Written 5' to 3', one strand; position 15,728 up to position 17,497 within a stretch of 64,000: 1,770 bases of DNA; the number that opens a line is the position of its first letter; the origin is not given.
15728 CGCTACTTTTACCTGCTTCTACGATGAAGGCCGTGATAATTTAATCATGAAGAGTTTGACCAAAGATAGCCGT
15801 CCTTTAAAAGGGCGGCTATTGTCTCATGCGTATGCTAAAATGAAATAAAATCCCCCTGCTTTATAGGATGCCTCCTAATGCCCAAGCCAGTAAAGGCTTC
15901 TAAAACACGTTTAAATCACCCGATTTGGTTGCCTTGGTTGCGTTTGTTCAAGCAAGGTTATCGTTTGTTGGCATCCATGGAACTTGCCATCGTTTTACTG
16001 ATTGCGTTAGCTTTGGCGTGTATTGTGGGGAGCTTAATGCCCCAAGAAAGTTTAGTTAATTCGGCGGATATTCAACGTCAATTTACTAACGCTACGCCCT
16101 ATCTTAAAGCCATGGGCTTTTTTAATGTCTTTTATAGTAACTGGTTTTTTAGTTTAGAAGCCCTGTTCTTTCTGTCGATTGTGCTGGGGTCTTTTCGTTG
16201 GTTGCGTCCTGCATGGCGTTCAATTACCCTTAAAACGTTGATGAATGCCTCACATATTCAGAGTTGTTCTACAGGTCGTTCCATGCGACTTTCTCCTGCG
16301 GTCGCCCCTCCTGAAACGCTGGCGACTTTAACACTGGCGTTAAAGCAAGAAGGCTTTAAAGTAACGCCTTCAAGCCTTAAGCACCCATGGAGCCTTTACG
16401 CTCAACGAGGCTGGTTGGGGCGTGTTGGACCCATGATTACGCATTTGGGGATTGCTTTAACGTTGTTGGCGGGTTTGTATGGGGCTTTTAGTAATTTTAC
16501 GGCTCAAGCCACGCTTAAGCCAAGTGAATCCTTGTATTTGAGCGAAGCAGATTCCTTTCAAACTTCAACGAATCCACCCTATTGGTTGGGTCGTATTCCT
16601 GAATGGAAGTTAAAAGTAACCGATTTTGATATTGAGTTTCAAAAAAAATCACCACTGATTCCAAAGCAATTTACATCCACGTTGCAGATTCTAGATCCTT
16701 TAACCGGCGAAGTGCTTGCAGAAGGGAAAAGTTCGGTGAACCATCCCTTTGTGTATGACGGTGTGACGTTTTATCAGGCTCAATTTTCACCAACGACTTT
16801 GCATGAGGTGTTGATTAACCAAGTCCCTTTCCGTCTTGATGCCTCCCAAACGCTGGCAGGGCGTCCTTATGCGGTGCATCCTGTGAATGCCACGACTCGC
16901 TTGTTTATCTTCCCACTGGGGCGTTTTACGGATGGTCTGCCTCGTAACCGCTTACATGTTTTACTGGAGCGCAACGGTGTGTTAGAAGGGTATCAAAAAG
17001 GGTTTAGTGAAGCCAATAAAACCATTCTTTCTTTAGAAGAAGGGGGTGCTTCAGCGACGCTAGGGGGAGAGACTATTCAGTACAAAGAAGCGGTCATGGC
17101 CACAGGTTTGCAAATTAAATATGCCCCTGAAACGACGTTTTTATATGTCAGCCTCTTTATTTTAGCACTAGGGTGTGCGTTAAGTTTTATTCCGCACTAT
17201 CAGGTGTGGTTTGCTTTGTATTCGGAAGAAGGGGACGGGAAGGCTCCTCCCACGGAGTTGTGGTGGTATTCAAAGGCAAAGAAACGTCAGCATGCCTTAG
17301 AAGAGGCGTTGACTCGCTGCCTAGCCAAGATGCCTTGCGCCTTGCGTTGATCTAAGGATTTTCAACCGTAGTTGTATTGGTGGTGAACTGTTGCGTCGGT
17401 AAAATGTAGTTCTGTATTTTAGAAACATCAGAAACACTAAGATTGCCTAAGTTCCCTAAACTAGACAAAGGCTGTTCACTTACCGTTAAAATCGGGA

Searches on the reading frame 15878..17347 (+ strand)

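Call 88: search_protein_families(library=pfam, proteins=[window:15878-17347:+], max_evalue=0.00001)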
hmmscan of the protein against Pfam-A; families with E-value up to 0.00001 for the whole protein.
window:15878-17347:+ (490 aa): 1 family
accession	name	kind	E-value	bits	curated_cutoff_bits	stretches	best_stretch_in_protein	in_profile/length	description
PF05140.19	ResB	-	7.1e-55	187.1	24.6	2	34-311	1-273/486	ResB-like family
